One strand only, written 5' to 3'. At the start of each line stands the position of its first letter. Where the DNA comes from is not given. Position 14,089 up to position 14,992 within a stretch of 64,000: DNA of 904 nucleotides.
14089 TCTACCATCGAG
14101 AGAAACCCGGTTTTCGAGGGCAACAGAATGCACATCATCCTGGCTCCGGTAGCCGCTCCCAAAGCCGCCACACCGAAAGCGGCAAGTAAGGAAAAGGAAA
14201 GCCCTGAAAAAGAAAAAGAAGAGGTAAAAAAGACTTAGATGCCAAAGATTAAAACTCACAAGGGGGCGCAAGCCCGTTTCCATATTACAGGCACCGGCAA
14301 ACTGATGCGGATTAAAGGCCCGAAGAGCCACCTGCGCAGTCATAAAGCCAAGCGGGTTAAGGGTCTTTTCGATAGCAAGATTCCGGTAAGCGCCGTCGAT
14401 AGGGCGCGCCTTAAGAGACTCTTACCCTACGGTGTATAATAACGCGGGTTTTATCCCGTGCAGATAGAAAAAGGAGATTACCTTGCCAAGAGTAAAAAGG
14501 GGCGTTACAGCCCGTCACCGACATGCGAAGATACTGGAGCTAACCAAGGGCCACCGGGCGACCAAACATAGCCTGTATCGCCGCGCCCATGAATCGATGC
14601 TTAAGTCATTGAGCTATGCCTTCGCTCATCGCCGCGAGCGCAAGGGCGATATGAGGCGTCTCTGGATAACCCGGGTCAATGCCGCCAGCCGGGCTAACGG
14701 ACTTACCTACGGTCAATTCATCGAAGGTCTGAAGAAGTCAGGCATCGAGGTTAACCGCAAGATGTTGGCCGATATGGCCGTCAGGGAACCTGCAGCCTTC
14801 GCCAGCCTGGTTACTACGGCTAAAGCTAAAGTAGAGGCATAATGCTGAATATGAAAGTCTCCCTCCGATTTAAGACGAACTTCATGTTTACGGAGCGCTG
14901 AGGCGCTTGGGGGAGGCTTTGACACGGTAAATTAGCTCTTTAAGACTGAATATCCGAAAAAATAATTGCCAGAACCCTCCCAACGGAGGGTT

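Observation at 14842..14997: pheM-like Phe leader peptide and four-segment attenuator between rplT and pheS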

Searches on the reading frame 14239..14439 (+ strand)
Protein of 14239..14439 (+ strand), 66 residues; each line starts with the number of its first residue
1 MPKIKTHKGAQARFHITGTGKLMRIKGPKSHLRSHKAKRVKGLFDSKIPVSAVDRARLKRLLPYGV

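Call 9: search_protein_families(library=ncbifam, proteins=[window:14239-14439:+], max_evalue=1e-10)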
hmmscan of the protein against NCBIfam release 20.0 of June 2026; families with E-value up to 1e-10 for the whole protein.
window:14239-14439:+ (66 aa): 1 family
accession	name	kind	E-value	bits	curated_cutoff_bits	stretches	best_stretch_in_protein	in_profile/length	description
TIGR00001.1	rpmI_bact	equivalog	3.1e-16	59.4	51.2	1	2-64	1-63/63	50S ribosomal protein L35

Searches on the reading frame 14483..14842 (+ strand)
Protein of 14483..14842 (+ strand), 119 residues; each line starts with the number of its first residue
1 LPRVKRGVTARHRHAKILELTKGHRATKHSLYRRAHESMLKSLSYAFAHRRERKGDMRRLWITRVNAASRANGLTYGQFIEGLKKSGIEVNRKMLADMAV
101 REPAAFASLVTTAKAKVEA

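Call 9: search_protein_families(library=ncbifam, proteins=[window:14483-14842:+], max_evalue=1e-10)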
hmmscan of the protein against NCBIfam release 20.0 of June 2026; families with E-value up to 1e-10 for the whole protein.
window:14483-14842:+ (119 aa): 3 families
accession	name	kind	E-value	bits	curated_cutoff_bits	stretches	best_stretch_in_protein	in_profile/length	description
TIGR01032.1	rplT_bact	equivalog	2.1e-43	147.2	65.65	1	1-114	1-114/114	50S ribosomal protein L20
NF051450.1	50S_L20_sunset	exception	9.6e-41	140.4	375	1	1-117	1-117/219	50S ribosomal protein L20, sunset domain variant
NF011109.0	PRK14537.1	equivalog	8.5e-31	107.4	187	1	8-117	7-117/232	50S ribosomal protein L20/unknown domain fusion protein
